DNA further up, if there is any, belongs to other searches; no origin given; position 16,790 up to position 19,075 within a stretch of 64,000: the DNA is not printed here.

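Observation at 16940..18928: Single-polypeptide H2-sensor kinase: H-cluster domain fused directly to HisKA/HATPase_c, with Asp at the proton-relay cysteine position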

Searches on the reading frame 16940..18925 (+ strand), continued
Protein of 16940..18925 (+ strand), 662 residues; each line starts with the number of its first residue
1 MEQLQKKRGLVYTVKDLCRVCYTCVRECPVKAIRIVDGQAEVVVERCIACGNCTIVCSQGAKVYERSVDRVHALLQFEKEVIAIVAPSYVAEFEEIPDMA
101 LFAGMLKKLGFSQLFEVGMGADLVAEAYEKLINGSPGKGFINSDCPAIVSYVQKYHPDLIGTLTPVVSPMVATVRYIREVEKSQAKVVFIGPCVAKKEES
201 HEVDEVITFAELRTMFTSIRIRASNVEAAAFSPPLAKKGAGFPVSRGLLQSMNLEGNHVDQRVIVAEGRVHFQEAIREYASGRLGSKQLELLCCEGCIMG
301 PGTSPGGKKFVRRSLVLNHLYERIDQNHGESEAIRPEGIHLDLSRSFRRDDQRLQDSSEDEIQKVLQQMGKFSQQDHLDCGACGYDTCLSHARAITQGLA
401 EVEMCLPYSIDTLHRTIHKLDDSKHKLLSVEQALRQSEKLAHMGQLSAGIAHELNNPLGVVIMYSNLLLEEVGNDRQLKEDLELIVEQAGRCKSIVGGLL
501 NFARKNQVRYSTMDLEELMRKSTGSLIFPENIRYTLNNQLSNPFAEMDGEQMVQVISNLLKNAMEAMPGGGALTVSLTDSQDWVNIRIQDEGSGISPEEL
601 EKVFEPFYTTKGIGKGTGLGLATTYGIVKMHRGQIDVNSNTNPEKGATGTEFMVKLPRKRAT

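Call 9: find_homologous_proteins(query=window:16940-18925:+, max_evalue=1e-20)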
Query window:16940-18925:+ (662 aa): 7787 proteins with E <= 1e-20 among 8000 candidates; the best 120 are listed.
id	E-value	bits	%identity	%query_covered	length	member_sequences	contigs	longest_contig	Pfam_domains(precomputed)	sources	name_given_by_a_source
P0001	0.0e+0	1457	97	100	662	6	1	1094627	PF02906.20,PF04060.19,PF00037.33,PF02518.32,PF00512.32,PF13237.12,PF13187.12,PF14501.13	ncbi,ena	-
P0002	0.0e+0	1323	89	100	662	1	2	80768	PF02906.20,PF04060.19,PF00037.33,PF02518.32,PF00512.32,PF12838.13,PF13237.12,PF13187.12,PF14501.13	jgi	-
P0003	0.0e+0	1300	87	100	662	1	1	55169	PF02906.20,PF04060.19,PF00037.33,PF02518.32,PF00512.32,PF12838.13,PF13237.12,PF13187.12,PF14501.13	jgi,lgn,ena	-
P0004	0.0e+0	1278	85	100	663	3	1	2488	PF02906.20,PF04060.19,PF00037.33,PF02518.32,PF00512.32,PF13237.12,PF13187.12,PF14501.13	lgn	-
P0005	0.0e+0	1276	85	100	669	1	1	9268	PF02906.20,PF04060.19,PF00037.33,PF02518.32,PF00512.32,PF13237.12,PF13187.12,PF14501.13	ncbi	-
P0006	0.0e+0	1271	85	100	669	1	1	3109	PF02906.20,PF04060.19,PF02518.32,PF00512.32,PF13237.12,PF13187.12,PF14501.13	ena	-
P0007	0.0e+0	1267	85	100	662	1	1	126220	PF02906.20,PF04060.19,PF00037.33,PF02518.32,PF00512.32,PF13237.12,PF13187.12,PF14501.13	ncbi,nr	ncbi:MAG: [Fe-Fe] hydrogenase large subunit C-terminal domain-containing protein [Bacteroidales bact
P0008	0.0e+0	1264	85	100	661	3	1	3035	PF02906.20,PF04060.19,PF00037.33,PF02518.32,PF00512.32,PF12838.13,PF13237.12,PF13187.12,PF14501.13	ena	-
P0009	0.0e+0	1260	84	100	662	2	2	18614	PF02906.20,PF04060.19,PF00037.33,PF02518.32,PF00512.32,PF13237.12,PF13187.12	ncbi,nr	ncbi:MAG: 4Fe-4S dicluster domain-containing protein [Bacteroidales bacterium]|nr:4Fe-4S dicluster d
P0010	0.0e+0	1248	84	99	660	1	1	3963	PF02906.20,PF04060.19,PF00037.33,PF02518.32,PF00512.32,PF13237.12,PF13187.12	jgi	jgi:iron only hydrogenase large subunit-like protein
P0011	0.0e+0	1245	83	100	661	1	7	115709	PF02906.20,PF04060.19,PF00037.33,PF02518.32,PF00512.32,PF12838.13,PF13237.12,PF13187.12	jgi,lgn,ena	-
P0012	0.0e+0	1234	82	99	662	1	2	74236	PF02906.20,PF04060.19,PF00037.33,PF02518.32,PF00512.32,PF13237.12,PF13187.12,PF14501.13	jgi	jgi:iron only hydrogenase large subunit-like protein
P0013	0.0e+0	1233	83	99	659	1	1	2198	PF02906.20,PF04060.19,PF00037.33,PF02518.32,PF00512.32,PF13237.12,PF13187.12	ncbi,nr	ncbi:MAG: [Fe-Fe] hydrogenase large subunit C-terminal domain-containing protein [Bacteroidota bacte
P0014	0.0e+0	1231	82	100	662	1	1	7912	PF02906.20,PF04060.19,PF00037.33,PF02518.32,PF00512.32,PF13237.12,PF13187.12,PF14501.13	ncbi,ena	-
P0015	0.0e+0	1230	82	100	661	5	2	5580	PF02906.20,PF04060.19,PF00037.33,PF02518.32,PF00512.32,PF13237.12,PF13187.12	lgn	-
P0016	0.0e+0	1229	82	100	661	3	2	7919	PF02906.20,PF04060.19,PF00037.33,PF02518.32,PF00512.32,PF13237.12,PF13187.12,PF14501.13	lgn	-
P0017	0.0e+0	1228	82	100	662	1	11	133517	PF02906.20,PF04060.19,PF00037.33,PF02518.32,PF00512.32,PF13237.12,PF13187.12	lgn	-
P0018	0.0e+0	1228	82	99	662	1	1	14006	PF02906.20,PF04060.19,PF00037.33,PF02518.32,PF00512.32,PF12838.13,PF13237.12,PF13187.12,PF14501.13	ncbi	-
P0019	0.0e+0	1227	82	99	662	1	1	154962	PF02906.20,PF04060.19,PF00037.33,PF02518.32,PF00512.32,PF12838.13,PF13237.12,PF13187.12,PF14501.13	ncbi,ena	-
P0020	0.0e+0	1224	82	100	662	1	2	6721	PF02906.20,PF04060.19,PF00037.33,PF02518.32,PF00512.32,PF13237.12,PF13187.12,PF14501.13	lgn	-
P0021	0.0e+0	1224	82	100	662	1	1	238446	PF02906.20,PF04060.19,PF00037.33,PF02518.32,PF00512.32,PF13237.12,PF13187.12,PF14501.13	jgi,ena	jgi:iron only hydrogenase large subunit-like protein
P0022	0.0e+0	1222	81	100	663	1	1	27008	PF02906.20,PF04060.19,PF00037.33,PF02518.32,PF00512.32,PF13237.12,PF13187.12,PF14501.13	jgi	jgi:iron only hydrogenase large subunit-like protein/nitrogen-specific signal transduction histidine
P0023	0.0e+0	1218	86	95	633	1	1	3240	PF02906.20,PF04060.19,PF02518.32,PF00512.32,PF14501.13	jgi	jgi:iron only hydrogenase large subunit-like protein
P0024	0.0e+0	1217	82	100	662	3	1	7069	PF02906.20,PF04060.19,PF00037.33,PF02518.32,PF00512.32,PF13237.12,PF13187.12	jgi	jgi:iron only hydrogenase large subunit-like protein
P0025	0.0e+0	1216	81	100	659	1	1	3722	PF02906.20,PF04060.19,PF00037.33,PF02518.32,PF00512.32,PF13237.12,PF13187.12,PF14501.13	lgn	-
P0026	0.0e+0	1216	81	99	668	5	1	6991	PF02906.20,PF04060.19,PF00037.33,PF02518.32,PF00512.32,PF13237.12,PF13187.12,PF14501.13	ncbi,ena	-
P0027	0.0e+0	1215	81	100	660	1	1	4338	PF02906.20,PF04060.19,PF00037.33,PF02518.32,PF00512.32,PF13237.12,PF13187.12,PF14501.13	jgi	jgi:iron only hydrogenase large subunit-like protein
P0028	0.0e+0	1212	81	99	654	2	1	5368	PF02906.20,PF04060.19,PF00037.33,PF02518.32,PF00512.32,PF13237.12,PF13187.12,PF14501.13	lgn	-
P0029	0.0e+0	1204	81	100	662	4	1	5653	PF02906.20,PF04060.19,PF00037.33,PF02518.32,PF00512.32,PF13237.12,PF13187.12,PF14501.13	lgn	-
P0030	0.0e+0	1203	81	100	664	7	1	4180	PF02906.20,PF04060.19,PF00037.33,PF02518.32,PF00512.32,PF13237.12,PF13187.12,PF14501.13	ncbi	-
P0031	0.0e+0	1200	81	99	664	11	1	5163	PF02906.20,PF04060.19,PF00037.33,PF02518.32,PF00512.32,PF13237.12,PF13187.12,PF14501.13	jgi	-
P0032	0.0e+0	1190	79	98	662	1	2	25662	PF02906.20,PF04060.19,PF00037.33,PF02518.32,PF00512.32,PF13237.12,PF13187.12,PF14501.13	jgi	jgi:iron only hydrogenase large subunit-like protein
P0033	0.0e+0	1190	79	100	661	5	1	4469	PF02906.20,PF04060.19,PF00037.33,PF02518.32,PF00512.32,PF13237.12,PF13187.12,PF14501.13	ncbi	-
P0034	0.0e+0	1189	79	100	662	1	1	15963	PF14697.12,PF02906.20,PF04060.19,PF00037.33,PF02518.32,PF00512.32,PF13237.12,PF13187.12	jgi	jgi:signal transduction histidine kinase/iron only hydrogenase large subunit-like protein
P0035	0.0e+0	1186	78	100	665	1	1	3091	PF02906.20,PF04060.19,PF00037.33,PF02518.32,PF00512.32,PF13237.12,PF13187.12,PF14501.13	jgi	jgi:two-component system NtrC family sensor kinase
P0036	0.0e+0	1181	78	100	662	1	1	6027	PF02906.20,PF04060.19,PF00037.33,PF02518.32,PF00512.32,PF13237.12,PF13187.12,PF14501.13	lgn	-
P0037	0.0e+0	1181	78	100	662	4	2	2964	PF02906.20,PF04060.19,PF00037.33,PF02518.32,PF00512.32,PF13237.12,PF13187.12,PF14501.13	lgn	-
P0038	0.0e+0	1179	80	100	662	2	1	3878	PF02906.20,PF04060.19,PF00037.33,PF02518.32,PF00512.32,PF13237.12,PF13187.12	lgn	-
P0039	0.0e+0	1176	78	100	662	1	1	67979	PF02906.20,PF04060.19,PF00037.33,PF02518.32,PF00512.32,PF13237.12,PF13187.12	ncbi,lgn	ncbi:MAG: [Fe-Fe] hydrogenase large subunit C-terminal domain-containing protein [Bacteroidota bacte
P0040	0.0e+0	1176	79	100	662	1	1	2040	PF02906.20,PF04060.19,PF00037.33,PF02518.32,PF00512.32,PF12838.13,PF13237.12,PF13187.12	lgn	-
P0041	0.0e+0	1174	77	100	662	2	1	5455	PF02906.20,PF04060.19,PF00037.33,PF02518.32,PF00512.32,PF13237.12,PF13187.12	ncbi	-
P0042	0.0e+0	1169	78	99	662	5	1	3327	PF02906.20,PF04060.19,PF00037.33,PF02518.32,PF00512.32,PF12838.13,PF13237.12,PF13187.12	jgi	-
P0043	0.0e+0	1165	78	99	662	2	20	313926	PF02906.20,PF04060.19,PF00037.33,PF02518.32,PF00512.32,PF12838.13,PF13237.12,PF13187.12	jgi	jgi:two-component system NtrC family sensor kinase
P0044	0.0e+0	1162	82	95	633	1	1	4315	PF02906.20,PF04060.19,PF02518.32,PF00512.32,PF14501.13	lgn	-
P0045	0.0e+0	1157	77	100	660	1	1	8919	PF02906.20,PF04060.19,PF00037.33,PF02518.32,PF00512.32,PF13237.12,PF13187.12,PF14501.13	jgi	-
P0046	0.0e+0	1156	77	99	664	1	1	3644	PF02906.20,PF04060.19,PF00037.33,PF02518.32,PF00512.32,PF13237.12,PF13187.12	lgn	-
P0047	0.0e+0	1155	77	100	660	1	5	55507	PF02906.20,PF04060.19,PF00037.33,PF02518.32,PF00512.32,PF13237.12,PF13187.12,PF14501.13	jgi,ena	-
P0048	0.0e+0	1155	77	99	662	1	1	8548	PF14697.12,PF02906.20,PF04060.19,PF00037.33,PF02518.32,PF00512.32,PF12838.13,PF13237.12,PF13187.12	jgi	-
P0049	0.0e+0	1152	77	100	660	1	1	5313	PF02906.20,PF04060.19,PF00037.33,PF02518.32,PF00512.32,PF12838.13,PF13237.12,PF13187.12,PF14501.13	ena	-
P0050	0.0e+0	1149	80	96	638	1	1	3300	PF02906.20,PF04060.19,PF02518.32,PF00512.32,PF14501.13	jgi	jgi:signal transduction histidine kinase/iron only hydrogenase large subunit-like protein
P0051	0.0e+0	1146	76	100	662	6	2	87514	PF02906.20,PF04060.19,PF00037.33,PF02518.32,PF00512.32,PF13237.12,PF13187.12,PF14501.13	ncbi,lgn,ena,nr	ncbi:MAG: hypothetical protein KAR19_09715 [Bacteroidales bacterium]|nr:hypothetical protein [Bacter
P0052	0.0e+0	1145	76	100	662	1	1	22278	PF02906.20,PF04060.19,PF00037.33,PF02518.32,PF00512.32,PF12838.13,PF13237.12,PF13187.12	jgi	-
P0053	0.0e+0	1142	77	99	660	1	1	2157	PF02906.20,PF04060.19,PF00037.33,PF02518.32,PF00512.32,PF13237.12,PF13187.12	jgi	-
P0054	0.0e+0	1135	76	99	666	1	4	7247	PF02906.20,PF04060.19,PF00037.33,PF02518.32,PF00512.32,PF12838.13,PF13237.12,PF13187.12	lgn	-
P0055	0.0e+0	1131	76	98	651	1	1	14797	PF02906.20,PF04060.19,PF00037.33,PF02518.32,PF00512.32,PF13237.12,PF13187.12,PF14501.13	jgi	-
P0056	0.0e+0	1128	76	99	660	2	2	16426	PF02906.20,PF04060.19,PF00037.33,PF02518.32,PF00512.32,PF13237.12,PF13187.12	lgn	-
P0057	0.0e+0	1124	75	99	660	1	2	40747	PF02906.20,PF04060.19,PF00037.33,PF02518.32,PF00512.32,PF13237.12,PF13187.12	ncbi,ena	-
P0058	0.0e+0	1122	75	99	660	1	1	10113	PF02906.20,PF04060.19,PF00037.33,PF02518.32,PF00512.32,PF13237.12,PF13187.12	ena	-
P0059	0.0e+0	1119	76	99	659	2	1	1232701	PF02906.20,PF04060.19,PF00037.33,PF02518.32,PF00512.32,PF13237.12,PF13187.12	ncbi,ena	-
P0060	0.0e+0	1116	75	99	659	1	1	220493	PF02906.20,PF04060.19,PF00037.33,PF02518.32,PF00512.32,PF13237.12,PF13187.12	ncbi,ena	-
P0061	0.0e+0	1114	74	99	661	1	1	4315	PF02906.20,PF04060.19,PF00037.33,PF02518.32,PF00512.32,PF13237.12,PF13187.12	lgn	-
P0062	0.0e+0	1110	74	100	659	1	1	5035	PF02906.20,PF04060.19,PF00037.33,PF02518.32,PF00512.32,PF13237.12,PF13187.12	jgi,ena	-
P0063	0.0e+0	1110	75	98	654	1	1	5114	PF02906.20,PF04060.19,PF00037.33,PF02518.32,PF00512.32,PF12838.13,PF13237.12,PF13187.12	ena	-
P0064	0.0e+0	1109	74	99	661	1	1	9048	PF02906.20,PF04060.19,PF00037.33,PF02518.32,PF00512.32,PF13237.12,PF13187.12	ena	-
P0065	0.0e+0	1109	77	95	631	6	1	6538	PF02906.20,PF04060.19,PF02518.32,PF00512.32,PF14501.13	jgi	jgi:iron only hydrogenase large subunit-like protein/anti-sigma regulatory factor (Ser/Thr protein k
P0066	0.0e+0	1107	74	100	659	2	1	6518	PF02906.20,PF04060.19,PF00037.33,PF02518.32,PF00512.32,PF13237.12,PF13187.12,PF14501.13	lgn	-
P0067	0.0e+0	1106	73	99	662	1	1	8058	PF02906.20,PF04060.19,PF00037.33,PF02518.32,PF00512.32,PF13237.12,PF13187.12,PF14501.13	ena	-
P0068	0.0e+0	1105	75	99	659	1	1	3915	PF02906.20,PF04060.19,PF00037.33,PF02518.32,PF00512.32,PF13237.12,PF13187.12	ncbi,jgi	jgi:signal transduction histidine kinase/iron only hydrogenase large subunit-like protein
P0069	0.0e+0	1104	74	99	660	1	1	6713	PF02906.20,PF04060.19,PF00037.33,PF02518.32,PF00512.32,PF13237.12,PF13187.12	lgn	-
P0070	0.0e+0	1104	74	100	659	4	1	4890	PF02906.20,PF04060.19,PF00037.33,PF02518.32,PF00512.32,PF13237.12,PF13187.12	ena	-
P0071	0.0e+0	1104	74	99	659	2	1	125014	PF02906.20,PF04060.19,PF00037.33,PF02518.32,PF00512.32,PF13237.12,PF13187.12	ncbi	ncbi:MAG: [Fe-Fe] hydrogenase large subunit C-terminal domain-containing protein [Bacteroidota bacte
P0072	0.0e+0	1103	74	99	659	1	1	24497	PF02906.20,PF04060.19,PF00037.33,PF02518.32,PF00512.32,PF13237.12,PF13187.12,PF14501.13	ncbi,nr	ncbi:MAG: GHKL domain-containing protein [Bacteroidetes bacterium]|nr:GHKL domain-containing protein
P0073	0.0e+0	1103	74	99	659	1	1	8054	PF02906.20,PF04060.19,PF00037.33,PF02518.32,PF00512.32,PF13237.12,PF13187.12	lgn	-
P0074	0.0e+0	1103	74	98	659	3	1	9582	PF02906.20,PF04060.19,PF00037.33,PF02518.32,PF00512.32,PF13237.12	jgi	-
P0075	0.0e+0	1100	74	99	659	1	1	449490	PF02906.20,PF04060.19,PF00037.33,PF02518.32,PF00512.32,PF13237.12,PF14501.13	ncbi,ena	-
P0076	0.0e+0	1097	74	100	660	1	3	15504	PF02906.20,PF04060.19,PF00037.33,PF02518.32,PF00512.32,PF13237.12,PF13187.12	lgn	-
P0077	0.0e+0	1096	73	99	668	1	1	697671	PF02906.20,PF04060.19,PF00037.33,PF02518.32,PF00512.32,PF13237.12,PF13187.12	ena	-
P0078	0.0e+0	1093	74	99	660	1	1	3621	PF02906.20,PF04060.19,PF00037.33,PF02518.32,PF00512.32,PF12838.13,PF13237.12,PF13187.12,PF14501.13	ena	-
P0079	0.0e+0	1092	73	98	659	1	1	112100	PF02906.20,PF04060.19,PF00037.33,PF02518.32,PF00512.32,PF13237.12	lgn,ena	-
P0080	0.0e+0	1092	74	99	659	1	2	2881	PF02906.20,PF04060.19,PF00037.33,PF02518.32,PF00512.32,PF13237.12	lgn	-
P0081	0.0e+0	1090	75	98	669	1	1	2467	PF02906.20,PF04060.19,PF00037.33,PF02518.32,PF00512.32,PF12838.13,PF13237.12,PF13187.12,PF14501.13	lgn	-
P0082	0.0e+0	1083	73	99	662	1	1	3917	PF02906.20,PF04060.19,PF00037.33,PF02518.32,PF00512.32,PF13237.12,PF13187.12,PF14501.13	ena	-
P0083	0.0e+0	1080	73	99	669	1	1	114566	PF02906.20,PF04060.19,PF12837.13,PF00037.33,PF02518.32,PF00512.32,PF12838.13,PF13237.12,PF13187.12,PF14501.13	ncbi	-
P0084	0.0e+0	1075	72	98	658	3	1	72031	PF02906.20,PF04060.19,PF00037.33,PF02518.32,PF00512.32,PF13237.12,PF13187.12,PF14501.13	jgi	-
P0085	0.0e+0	1070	72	99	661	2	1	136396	PF02906.20,PF04060.19,PF00037.33,PF02518.32,PF00512.32,PF13237.12,PF13187.12,PF14501.13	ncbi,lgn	-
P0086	0.0e+0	1062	72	100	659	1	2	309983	PF02906.20,PF04060.19,PF00037.33,PF02518.32,PF00512.32,PF13237.12,PF13187.12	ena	-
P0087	0.0e+0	1027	79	86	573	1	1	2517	PF02906.20,PF04060.19,PF02518.32,PF00512.32,PF14501.13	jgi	jgi:signal transduction histidine kinase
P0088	0.0e+0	1026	69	99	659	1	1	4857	PF02906.20,PF04060.19,PF00037.33,PF02518.32,PF00512.32,PF12838.13,PF13237.12,PF13187.12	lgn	-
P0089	0.0e+0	1022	79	87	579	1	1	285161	PF02906.20,PF04060.19,PF02518.32,PF00512.32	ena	-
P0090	0.0e+0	1017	69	100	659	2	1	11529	PF02906.20,PF04060.19,PF00037.33,PF02518.32,PF00512.32,PF13237.12,PF13187.12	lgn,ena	-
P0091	0.0e+0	1017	78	87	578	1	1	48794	PF02906.20,PF04060.19,PF02518.32,PF00512.32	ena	-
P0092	6.2e-296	1001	79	84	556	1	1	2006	PF02906.20,PF04060.19,PF02518.32,PF00512.32,PF14501.13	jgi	jgi:hypothetical protein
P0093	5.2e-295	998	69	98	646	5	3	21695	PF02906.20,PF04060.19,PF00037.33,PF02518.32,PF00512.32,PF13237.12,PF13187.12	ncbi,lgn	-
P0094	1.1e-292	990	67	99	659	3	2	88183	PF02906.20,PF04060.19,PF00037.33,PF02518.32,PF00512.32,PF13237.12,PF13187.12,PF14501.13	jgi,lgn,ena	-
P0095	1.4e-281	954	71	90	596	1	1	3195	PF02906.20,PF04060.19,PF02518.32,PF00512.32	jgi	jgi:hypothetical protein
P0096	5.9e-280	948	63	99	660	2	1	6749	PF02906.20,PF04060.19,PF00037.33,PF02518.32,PF00512.32,PF12838.13,PF13237.12,PF13187.12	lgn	-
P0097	1.3e-279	947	73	86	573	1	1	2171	PF02906.20,PF04060.19,PF02518.32,PF00512.32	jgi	jgi:signal transduction histidine kinase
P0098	1.6e-278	943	72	87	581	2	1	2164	PF14697.12,PF02906.20,PF04060.19,PF00037.33,PF00512.32,PF12838.13,PF13237.12,PF13187.12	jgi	-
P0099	6.2e-278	942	64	99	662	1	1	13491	PF02906.20,PF04060.19,PF00037.33,PF02518.32,PF00512.32,PF12838.13,PF13237.12,PF13187.12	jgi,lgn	-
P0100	2.4e-277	940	75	84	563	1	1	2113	PF02906.20,PF04060.19,PF02518.32,PF00512.32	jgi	-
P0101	7.8e-277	938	64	98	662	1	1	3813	PF02906.20,PF04060.19,PF00037.33,PF02518.32,PF00512.32,PF12838.13,PF13237.12,PF13187.12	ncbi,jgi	-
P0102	8.8e-274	928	64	98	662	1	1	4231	PF02906.20,PF04060.19,PF00037.33,PF02518.32,PF00512.32,PF12838.13,PF13237.12,PF13187.12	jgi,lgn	-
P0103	2.6e-273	926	82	76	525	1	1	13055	PF02906.20,PF04060.19,PF00512.32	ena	-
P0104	7.6e-267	905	61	98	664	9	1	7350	PF02906.20,PF04060.19,PF00037.33,PF02518.32,PF00512.32,PF13237.12,PF13187.12,PF14501.13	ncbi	-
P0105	2.5e-265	900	61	99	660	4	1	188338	PF02906.20,PF04060.19,PF00037.33,PF02518.32,PF00512.32,PF12838.13,PF13589.13,PF13237.12,PF13187.12,PF14501.13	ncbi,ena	-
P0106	2.3e-264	897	60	100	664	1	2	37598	PF02906.20,PF04060.19,PF00037.33,PF02518.32,PF00512.32,PF13237.12,PF13187.12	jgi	jgi:iron only hydrogenase large subunit-like protein/nitrogen-specific signal transduction histidine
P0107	5.3e-264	896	75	81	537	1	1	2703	PF02906.20,PF04060.19,PF02518.32,PF00512.32,PF14501.13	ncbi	-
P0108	8.7e-264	895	60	99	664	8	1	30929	PF02906.20,PF04060.19,PF00037.33,PF02518.32,PF00512.32,PF13237.12,PF13187.12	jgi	jgi:two-component system NtrC family sensor kinase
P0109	6.5e-263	892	61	100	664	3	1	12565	PF02906.20,PF04060.19,PF00037.33,PF02518.32,PF00512.32,PF13237.12,PF13187.12,PF14501.13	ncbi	-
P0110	3.2e-262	890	60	98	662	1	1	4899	PF02906.20,PF04060.19,PF00037.33,PF02518.32,PF00512.32,PF13237.12,PF13187.12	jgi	-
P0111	9.3e-262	888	60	99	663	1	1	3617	PF02906.20,PF04060.19,PF00037.33,PF02518.32,PF00512.32,PF12838.13,PF13237.12,PF13187.12,PF14501.13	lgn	-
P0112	1.2e-261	888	59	99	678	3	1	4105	PF14697.12,PF02906.20,PF04060.19,PF00037.33,PF02518.32,PF00512.32,PF12838.13,PF13237.12,PF13183.12,PF13187.12,PF14501.13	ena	-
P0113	1.6e-260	884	59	100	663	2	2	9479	PF14697.12,PF02906.20,PF04060.19,PF00037.33,PF02518.32,PF00512.32,PF13237.12,PF13187.12,PF14501.13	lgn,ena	-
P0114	1.6e-260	884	60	98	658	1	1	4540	PF02906.20,PF04060.19,PF00037.33,PF02518.32,PF00512.32,PF13237.12,PF13187.12,PF14501.13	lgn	-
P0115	2.5e-260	883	60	99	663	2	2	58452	PF14697.12,PF02906.20,PF04060.19,PF00037.33,PF02518.32,PF00512.32,PF12838.13,PF13237.12,PF13187.12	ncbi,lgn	-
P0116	3.6e-260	883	60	98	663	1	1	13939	PF02906.20,PF04060.19,PF00037.33,PF02518.32,PF00512.32,PF13237.12,PF13187.12,PF14501.13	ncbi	-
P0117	5.3e-260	882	60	100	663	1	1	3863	PF02906.20,PF04060.19,PF00037.33,PF02518.32,PF00512.32,PF13237.12,PF13187.12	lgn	-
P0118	1.1e-259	881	59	98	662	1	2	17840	PF02906.20,PF04060.19,PF00037.33,PF02518.32,PF00512.32,PF13237.12,PF13187.12,PF14501.13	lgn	-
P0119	1.2e-259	881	59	100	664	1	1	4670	PF14697.12,PF02906.20,PF04060.19,PF00037.33,PF02518.32,PF00512.32,PF13237.12,PF13187.12,PF14501.13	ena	-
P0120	3.7e-258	876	60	100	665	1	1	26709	PF02906.20,PF04060.19,PF00037.33,PF02518.32,PF00512.32,PF13237.12,PF13187.12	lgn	-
